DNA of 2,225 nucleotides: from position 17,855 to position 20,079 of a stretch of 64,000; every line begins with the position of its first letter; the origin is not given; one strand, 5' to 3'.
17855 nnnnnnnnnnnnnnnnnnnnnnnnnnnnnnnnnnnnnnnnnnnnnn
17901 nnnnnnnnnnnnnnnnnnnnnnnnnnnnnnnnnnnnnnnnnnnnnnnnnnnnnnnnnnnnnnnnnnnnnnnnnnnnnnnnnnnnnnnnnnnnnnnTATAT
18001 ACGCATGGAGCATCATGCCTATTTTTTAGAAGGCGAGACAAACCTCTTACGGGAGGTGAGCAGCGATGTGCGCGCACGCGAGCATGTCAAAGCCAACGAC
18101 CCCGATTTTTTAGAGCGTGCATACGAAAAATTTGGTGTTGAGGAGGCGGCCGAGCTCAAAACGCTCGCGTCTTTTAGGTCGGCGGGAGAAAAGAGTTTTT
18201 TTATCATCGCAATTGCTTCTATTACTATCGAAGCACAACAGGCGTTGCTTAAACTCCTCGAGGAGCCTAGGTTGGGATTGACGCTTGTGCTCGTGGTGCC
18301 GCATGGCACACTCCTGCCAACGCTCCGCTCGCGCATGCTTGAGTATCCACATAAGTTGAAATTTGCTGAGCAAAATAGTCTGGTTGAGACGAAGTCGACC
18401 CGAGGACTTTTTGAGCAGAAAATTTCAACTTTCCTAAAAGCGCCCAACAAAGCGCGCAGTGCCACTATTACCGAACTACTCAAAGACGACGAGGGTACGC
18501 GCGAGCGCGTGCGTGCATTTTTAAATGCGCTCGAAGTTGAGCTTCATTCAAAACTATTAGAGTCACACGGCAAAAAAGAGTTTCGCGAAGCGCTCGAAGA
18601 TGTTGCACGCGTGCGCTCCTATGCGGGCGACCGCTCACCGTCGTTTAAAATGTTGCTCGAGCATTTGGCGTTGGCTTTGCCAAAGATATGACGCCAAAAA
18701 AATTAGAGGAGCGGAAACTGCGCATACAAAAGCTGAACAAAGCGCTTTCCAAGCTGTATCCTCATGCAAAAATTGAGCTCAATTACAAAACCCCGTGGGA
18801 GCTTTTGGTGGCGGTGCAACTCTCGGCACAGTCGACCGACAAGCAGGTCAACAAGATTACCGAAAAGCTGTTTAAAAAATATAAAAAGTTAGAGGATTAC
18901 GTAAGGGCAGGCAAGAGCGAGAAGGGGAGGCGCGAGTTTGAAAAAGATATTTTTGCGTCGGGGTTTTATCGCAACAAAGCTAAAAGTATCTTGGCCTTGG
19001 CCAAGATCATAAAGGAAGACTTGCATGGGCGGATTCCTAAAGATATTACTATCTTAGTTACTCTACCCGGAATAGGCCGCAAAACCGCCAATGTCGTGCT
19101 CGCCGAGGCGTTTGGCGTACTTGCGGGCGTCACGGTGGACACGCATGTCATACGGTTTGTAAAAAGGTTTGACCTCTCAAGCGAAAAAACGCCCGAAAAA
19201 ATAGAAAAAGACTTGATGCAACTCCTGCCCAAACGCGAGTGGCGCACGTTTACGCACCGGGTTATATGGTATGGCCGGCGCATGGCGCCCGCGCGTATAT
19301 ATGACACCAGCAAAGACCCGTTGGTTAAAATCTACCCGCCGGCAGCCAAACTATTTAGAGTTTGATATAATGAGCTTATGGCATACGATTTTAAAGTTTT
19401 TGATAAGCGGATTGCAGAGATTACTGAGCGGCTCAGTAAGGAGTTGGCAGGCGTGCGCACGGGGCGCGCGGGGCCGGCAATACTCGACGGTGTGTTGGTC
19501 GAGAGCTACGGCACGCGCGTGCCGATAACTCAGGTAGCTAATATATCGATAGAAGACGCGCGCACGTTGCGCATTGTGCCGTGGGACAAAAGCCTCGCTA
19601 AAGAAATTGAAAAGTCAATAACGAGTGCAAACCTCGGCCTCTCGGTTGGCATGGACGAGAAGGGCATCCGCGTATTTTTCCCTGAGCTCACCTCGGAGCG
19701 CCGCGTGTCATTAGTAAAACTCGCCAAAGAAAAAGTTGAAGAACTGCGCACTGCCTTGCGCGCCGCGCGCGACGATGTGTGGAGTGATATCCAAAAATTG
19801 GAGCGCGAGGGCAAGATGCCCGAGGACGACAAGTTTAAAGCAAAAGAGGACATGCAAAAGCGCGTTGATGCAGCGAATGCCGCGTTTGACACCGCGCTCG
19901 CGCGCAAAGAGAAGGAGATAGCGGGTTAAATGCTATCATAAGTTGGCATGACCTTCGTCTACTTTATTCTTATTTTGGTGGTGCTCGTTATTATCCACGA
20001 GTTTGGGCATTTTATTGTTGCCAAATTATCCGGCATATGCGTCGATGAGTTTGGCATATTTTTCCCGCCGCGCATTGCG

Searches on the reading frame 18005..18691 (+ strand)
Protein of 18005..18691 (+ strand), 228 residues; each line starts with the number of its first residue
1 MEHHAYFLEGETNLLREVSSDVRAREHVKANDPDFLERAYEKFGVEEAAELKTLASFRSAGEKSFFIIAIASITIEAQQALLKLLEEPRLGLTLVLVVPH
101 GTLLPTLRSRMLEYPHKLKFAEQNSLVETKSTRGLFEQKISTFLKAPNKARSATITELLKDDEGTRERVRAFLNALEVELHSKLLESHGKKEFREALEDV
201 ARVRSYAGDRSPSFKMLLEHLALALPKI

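Call 91: search_protein_families(library=pfam, proteins=[window:18005-18691:+], max_evalue=0.00001)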
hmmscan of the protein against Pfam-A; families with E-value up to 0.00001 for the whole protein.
window:18005-18691:+ (228 aa): 1 family
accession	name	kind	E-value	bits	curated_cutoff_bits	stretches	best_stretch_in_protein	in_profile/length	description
PF13177.12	DNA_pol3_delta2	-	3.9e-08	33.9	27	1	21-111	59-152/161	DNA polymerase III, delta subunit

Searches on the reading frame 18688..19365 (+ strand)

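Call 91: search_protein_families(library=pfam, proteins=[window:18688-19365:+], max_evalue=0.00001)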
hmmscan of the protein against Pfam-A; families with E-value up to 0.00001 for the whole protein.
window:18688-19365:+ (225 aa): 2 families
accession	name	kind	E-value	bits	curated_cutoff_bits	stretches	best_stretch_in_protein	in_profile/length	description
PF00730.31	HhH-GPD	-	7.6e-20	71.7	26.2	1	42-182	2-108/108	HhH-GPD superfamily base excision DNA repair protein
PF00633.29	HHH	-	1.4e-06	28.3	24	1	112-139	2-29/30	Helix-hairpin-helix motif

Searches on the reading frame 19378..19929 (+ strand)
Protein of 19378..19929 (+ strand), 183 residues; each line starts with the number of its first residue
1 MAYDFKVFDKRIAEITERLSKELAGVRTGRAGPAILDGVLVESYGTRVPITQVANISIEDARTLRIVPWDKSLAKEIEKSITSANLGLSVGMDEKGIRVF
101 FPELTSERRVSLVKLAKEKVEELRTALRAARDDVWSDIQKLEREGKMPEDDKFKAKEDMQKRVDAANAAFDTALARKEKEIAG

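Call 91: search_protein_families(library=pfam, proteins=[window:19378-19929:+], max_evalue=0.00001)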
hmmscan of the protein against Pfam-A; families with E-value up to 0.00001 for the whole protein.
window:19378-19929:+ (183 aa): 1 family
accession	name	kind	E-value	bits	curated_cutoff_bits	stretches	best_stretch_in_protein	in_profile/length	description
PF01765.24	RRF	-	1.8e-50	171.4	29.7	1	19-181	1-163/164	Ribosome recycling factor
